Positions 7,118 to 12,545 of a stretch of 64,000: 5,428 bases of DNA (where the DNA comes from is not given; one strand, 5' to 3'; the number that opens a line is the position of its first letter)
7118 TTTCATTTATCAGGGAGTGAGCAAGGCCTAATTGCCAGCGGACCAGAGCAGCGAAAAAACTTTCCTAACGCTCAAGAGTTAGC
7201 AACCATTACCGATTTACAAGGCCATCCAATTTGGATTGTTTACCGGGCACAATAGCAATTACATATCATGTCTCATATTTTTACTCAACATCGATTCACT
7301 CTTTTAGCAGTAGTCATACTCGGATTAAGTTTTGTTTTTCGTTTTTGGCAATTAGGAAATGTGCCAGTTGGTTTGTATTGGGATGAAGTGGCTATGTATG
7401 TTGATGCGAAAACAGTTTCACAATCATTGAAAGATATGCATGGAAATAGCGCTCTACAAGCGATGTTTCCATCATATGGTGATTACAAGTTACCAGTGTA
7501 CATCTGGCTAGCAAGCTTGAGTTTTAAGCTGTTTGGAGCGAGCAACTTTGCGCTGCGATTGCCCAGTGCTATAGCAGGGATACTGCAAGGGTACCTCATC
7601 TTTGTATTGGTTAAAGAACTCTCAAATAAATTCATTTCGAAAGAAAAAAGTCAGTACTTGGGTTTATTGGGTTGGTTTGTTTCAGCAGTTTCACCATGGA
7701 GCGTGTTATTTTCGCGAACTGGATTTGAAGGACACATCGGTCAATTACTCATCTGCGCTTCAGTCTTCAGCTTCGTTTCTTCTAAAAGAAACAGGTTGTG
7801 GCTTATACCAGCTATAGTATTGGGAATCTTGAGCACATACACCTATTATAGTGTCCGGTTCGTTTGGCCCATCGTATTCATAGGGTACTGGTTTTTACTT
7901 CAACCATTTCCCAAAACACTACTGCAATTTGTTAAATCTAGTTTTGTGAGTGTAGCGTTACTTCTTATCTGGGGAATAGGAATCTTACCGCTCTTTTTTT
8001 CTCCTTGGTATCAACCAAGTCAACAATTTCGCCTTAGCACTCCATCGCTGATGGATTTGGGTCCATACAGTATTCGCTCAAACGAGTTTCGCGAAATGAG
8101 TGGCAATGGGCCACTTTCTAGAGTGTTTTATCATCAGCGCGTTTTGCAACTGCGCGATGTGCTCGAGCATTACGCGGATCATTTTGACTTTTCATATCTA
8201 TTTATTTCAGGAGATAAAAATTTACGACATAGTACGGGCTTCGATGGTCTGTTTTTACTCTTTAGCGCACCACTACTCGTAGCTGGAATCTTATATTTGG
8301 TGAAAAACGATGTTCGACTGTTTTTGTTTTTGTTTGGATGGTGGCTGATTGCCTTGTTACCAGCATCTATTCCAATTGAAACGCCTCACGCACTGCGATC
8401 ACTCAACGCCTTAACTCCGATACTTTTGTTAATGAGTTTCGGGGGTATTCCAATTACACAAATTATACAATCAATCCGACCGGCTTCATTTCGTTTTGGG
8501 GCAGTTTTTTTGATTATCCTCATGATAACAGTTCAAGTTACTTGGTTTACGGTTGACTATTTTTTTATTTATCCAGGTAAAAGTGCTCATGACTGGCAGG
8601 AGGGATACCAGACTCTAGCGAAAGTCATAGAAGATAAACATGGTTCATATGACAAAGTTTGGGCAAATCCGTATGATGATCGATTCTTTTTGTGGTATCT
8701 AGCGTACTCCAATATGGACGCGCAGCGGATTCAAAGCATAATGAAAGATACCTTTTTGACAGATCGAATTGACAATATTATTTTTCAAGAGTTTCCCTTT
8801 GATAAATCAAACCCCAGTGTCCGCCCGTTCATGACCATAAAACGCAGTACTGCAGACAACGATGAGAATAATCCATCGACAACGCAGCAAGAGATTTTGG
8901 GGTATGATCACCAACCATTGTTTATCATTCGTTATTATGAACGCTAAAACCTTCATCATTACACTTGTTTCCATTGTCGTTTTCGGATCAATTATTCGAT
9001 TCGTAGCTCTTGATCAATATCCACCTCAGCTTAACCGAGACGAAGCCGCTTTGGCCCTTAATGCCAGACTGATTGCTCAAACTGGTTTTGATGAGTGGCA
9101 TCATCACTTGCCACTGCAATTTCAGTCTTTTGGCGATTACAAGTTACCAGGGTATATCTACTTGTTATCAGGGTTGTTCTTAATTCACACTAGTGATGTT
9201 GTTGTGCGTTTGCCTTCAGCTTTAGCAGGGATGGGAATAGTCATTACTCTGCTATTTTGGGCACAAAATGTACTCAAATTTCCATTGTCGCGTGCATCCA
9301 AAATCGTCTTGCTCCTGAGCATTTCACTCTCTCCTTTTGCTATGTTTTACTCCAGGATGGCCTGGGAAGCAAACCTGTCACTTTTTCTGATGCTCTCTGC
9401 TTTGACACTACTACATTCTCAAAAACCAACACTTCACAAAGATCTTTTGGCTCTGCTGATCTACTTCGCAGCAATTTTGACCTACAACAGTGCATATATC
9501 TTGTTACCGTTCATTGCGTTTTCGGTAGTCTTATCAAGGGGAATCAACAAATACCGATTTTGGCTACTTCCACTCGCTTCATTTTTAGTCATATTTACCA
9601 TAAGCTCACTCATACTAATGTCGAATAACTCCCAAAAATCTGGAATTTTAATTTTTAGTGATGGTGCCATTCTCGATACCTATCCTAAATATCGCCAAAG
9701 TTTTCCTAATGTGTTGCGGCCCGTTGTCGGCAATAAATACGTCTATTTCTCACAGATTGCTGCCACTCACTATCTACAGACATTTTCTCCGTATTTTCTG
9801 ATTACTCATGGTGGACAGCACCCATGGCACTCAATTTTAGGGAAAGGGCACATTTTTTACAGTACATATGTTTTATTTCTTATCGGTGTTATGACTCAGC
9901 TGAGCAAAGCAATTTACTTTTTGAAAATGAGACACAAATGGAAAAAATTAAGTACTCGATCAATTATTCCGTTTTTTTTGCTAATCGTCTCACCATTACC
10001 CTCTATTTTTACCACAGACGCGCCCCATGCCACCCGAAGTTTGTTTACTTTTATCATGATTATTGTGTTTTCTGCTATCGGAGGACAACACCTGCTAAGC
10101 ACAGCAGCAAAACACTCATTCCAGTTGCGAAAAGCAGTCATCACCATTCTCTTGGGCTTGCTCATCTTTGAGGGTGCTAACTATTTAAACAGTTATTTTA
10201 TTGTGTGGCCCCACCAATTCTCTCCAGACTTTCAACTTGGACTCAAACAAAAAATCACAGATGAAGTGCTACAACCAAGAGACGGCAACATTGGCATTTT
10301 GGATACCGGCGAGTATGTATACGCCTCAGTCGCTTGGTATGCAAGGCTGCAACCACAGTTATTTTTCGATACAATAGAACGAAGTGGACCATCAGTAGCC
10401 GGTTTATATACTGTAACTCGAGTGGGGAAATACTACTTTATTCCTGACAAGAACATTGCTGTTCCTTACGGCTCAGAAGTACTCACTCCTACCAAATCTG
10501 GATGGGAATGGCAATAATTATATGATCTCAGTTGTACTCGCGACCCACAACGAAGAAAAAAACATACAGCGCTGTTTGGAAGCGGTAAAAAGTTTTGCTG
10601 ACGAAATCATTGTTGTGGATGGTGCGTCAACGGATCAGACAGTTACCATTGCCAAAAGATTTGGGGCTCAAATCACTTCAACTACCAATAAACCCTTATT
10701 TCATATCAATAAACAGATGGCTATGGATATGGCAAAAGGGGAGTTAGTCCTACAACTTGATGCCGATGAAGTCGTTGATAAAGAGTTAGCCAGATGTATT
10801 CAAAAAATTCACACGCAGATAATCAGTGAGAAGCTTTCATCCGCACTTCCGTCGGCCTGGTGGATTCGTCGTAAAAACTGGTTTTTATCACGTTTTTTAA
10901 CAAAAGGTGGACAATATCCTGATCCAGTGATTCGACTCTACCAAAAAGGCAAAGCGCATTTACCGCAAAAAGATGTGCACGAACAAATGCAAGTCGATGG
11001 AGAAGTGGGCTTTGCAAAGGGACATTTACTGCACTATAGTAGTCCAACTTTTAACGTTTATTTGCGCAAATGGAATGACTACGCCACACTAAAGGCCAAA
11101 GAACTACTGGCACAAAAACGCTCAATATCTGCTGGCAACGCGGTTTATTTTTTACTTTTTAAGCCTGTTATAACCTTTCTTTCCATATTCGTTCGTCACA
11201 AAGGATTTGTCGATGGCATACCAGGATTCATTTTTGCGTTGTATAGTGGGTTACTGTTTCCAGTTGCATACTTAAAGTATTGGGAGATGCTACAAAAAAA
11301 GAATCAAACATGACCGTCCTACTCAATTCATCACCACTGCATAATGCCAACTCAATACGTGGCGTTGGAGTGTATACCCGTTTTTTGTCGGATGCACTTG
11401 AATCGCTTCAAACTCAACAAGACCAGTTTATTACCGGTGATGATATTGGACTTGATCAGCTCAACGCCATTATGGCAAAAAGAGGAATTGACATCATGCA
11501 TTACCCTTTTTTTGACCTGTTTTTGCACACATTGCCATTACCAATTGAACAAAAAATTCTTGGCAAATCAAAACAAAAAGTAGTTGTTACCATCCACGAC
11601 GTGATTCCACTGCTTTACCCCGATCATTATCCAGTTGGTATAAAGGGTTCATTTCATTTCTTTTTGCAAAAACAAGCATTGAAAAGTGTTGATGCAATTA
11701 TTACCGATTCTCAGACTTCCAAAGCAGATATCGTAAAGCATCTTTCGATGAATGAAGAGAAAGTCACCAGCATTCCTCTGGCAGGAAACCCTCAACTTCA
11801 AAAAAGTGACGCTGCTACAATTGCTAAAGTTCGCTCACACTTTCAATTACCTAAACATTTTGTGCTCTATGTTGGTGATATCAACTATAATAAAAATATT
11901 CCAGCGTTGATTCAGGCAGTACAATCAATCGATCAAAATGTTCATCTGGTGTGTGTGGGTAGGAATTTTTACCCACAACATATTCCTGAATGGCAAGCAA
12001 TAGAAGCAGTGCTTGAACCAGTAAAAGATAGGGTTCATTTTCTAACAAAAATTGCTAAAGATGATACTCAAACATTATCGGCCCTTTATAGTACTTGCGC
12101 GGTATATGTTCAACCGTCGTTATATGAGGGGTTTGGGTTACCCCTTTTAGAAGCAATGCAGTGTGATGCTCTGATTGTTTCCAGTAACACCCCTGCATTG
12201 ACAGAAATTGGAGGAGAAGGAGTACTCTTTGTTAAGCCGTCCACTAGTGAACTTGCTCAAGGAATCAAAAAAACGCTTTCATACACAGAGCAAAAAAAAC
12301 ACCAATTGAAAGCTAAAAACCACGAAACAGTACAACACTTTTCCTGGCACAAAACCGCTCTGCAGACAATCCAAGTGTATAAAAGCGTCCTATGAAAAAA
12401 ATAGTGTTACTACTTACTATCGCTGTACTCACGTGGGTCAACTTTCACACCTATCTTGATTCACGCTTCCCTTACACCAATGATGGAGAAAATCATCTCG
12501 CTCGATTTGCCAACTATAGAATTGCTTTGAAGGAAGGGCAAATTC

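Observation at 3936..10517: Tandem array of four diverged GT-C (PMT_2/ArnT-like) membrane glycosyltransferases with shared signature motifs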

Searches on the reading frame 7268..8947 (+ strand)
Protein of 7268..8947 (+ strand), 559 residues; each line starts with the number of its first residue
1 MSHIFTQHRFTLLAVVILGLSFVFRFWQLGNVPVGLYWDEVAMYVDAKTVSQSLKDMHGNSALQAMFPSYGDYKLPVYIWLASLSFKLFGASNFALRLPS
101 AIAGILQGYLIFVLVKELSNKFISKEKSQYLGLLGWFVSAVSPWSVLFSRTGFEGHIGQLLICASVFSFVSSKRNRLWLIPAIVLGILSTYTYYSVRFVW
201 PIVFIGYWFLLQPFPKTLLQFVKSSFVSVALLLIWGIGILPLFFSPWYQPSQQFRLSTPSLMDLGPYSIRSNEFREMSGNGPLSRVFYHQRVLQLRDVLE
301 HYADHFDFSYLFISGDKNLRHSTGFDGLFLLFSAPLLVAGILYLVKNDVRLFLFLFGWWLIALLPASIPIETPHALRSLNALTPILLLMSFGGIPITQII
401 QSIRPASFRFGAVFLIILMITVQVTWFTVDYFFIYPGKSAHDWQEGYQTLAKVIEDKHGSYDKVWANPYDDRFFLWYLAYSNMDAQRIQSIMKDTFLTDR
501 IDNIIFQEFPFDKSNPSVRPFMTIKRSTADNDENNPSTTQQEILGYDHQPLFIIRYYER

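Call 5: search_protein_families(library=pfam, proteins=[window:7268-8947:+], max_evalue=0.01)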
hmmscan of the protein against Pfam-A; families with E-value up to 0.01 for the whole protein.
window:7268-8947:+ (559 aa): 1 family
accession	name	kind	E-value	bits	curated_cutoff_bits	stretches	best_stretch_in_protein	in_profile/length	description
PF13231.12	PMT_2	-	1.4e-07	32.3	26.1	1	76-234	4-154/160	Dolichyl-phosphate-mannose-protein mannosyltransferase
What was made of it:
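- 7268..8947 (+): W3: GT-C paralog, and the only one of the four that Pfam recognises. PMT_2 PF13231 at 32.3 bits against a cut-off of 26.1 (call 5).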

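Call 6: search_protein_families(library=ncbifam, proteins=[window:7268-8947:+], max_evalue=0.01)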
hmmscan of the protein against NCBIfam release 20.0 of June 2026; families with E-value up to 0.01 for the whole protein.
window:7268-8947:+ (559 aa): 0 families

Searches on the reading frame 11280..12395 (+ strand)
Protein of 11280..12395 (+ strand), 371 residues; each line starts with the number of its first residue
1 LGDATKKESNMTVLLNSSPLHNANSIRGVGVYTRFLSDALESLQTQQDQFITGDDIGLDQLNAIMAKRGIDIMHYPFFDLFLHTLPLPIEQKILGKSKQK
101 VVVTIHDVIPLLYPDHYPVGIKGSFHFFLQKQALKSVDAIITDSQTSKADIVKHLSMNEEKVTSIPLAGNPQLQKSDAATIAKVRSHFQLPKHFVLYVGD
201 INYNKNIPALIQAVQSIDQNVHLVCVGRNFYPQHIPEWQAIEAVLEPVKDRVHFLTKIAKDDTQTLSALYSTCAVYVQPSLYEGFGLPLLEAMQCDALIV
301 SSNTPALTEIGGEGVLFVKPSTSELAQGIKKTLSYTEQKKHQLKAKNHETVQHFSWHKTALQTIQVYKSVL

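Call 8: search_protein_families(library=pfam, proteins=[window:11280-12395:+], max_evalue=0.01)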
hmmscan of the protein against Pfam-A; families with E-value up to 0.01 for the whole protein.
window:11280-12395:+ (371 aa): 6 families
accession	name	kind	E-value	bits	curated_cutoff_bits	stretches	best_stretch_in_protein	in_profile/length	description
PF13692.12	Glyco_trans_1_4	-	1.4e-22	80.9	27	1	194-333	3-140/142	Glycosyl transferases group 1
PF00534.26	Glycos_transf_1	-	2.8e-22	79.5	26.4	1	189-343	12-165/172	Glycosyl transferases group 1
PF13439.12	Glyco_transf_4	-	2.1e-08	34.8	28.5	1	60-166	63-163/170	Glycosyltransferase Family 4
PF20706.3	GT4-conflict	-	0.00055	19.5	26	1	205-297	212-306/385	Family 4 Glycosyltransferase in conflict systems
PF13524.12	Glyco_trans_1_2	-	0.00068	20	25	1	219-362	13-141/144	Glycosyl transferase-like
PF13579.12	Glyco_trans_4_4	-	0.00092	20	29.7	1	84-167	79-157/158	Glycosyl transferase 4-like domain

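Call 44: search_protein_families(library=ncbifam, proteins=[window:11280-12395:+], max_evalue=0.001)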
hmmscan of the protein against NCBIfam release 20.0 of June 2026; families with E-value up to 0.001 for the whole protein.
window:11280-12395:+ (371 aa): 26 families (the best 25 are shown)
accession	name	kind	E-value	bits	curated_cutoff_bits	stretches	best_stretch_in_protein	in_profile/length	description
TIGR02149.1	glgA_Coryne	subfamily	4.5e-31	108.3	302.4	1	100-371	108-391/391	glycogen synthase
TIGR04047.1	MSMEG_0565_glyc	hypoth_equivalog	8.9e-20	71.1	259.85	1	129-368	131-372/373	MSMEG_0565 family glycosyltransferase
NF038295.1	EPS_HpsP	equivalog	7.7e-16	58.1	550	1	125-370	143-387/388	hormogonium polysaccharide biosynthesis glycosyltransferase HpsP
TIGR03449.1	mycothiol_MshA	equivalog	1.2e-13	50.7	462.5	1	131-370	159-403/406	D-inositol-3-phosphate glycosyltransferase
TIGR03999.1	thiol_BshA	equivalog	2e-13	50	273.7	1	63-370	78-373/375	N-acetyl-alpha-D-glucosaminyl L-malate synthase BshA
NF047684.1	TeichurnBiosyTuaC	equivalog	3.1e-13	49.4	550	1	100-370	134-389/391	teichuronic acid biosynthesis protein TuaC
TIGR04157.1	glyco_rSAM_CFB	subfamily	3.7e-13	49.2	400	1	130-321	163-349/406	TIGR04157 family glycosyltransferase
NF053787.1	GlcN_PG_synth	equivalog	4.8e-13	48.7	480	1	180-370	183-359/361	N-acetylglucosaminyl phosphatidylglycerol synthase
NF050063.1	ProtGlycPglJ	equivalog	6.3e-13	48.7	500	1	98-365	109-361/363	N-acetylgalactosamine-N,N'-diacetylbacillosaminyl-diphospho-undecaprenol 4-alpha-N-acetylgalactosaminyltransferase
NF041010.1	glycosy_Agl16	equivalog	2.5e-12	46.3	575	1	110-370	107-351/352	glycosylation protein Agl16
TIGR04063.1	stp3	hypoth_equivalog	5.8e-11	41.9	442.05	1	129-370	150-395/397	TIGR04063 family PEP-CTERM/XrtA system glycosyltransferase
TIGR02095.1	glgA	subfamily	1.8e-10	40.1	328.45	1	182-369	280-476/477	glycogen/starch synthase, ADP-glucose type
NF038298.1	EPS_HpsO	equivalog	3.6e-09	35.9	575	1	128-370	138-387/388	hormogonium polysaccharide biosynthesis glycosyltransferase HpsO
TIGR03088.1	stp2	hypoth_equivalog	1.4e-08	34.2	409.05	1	186-371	187-374/374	TIGR03088 family PEP-CTERM/XrtA system glycosyltransferase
NF012028.0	PRK15484.1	subfamily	1.7e-07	30.7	618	1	140-361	143-369/380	lipopolysaccharide N-acetylglucosaminyltransferase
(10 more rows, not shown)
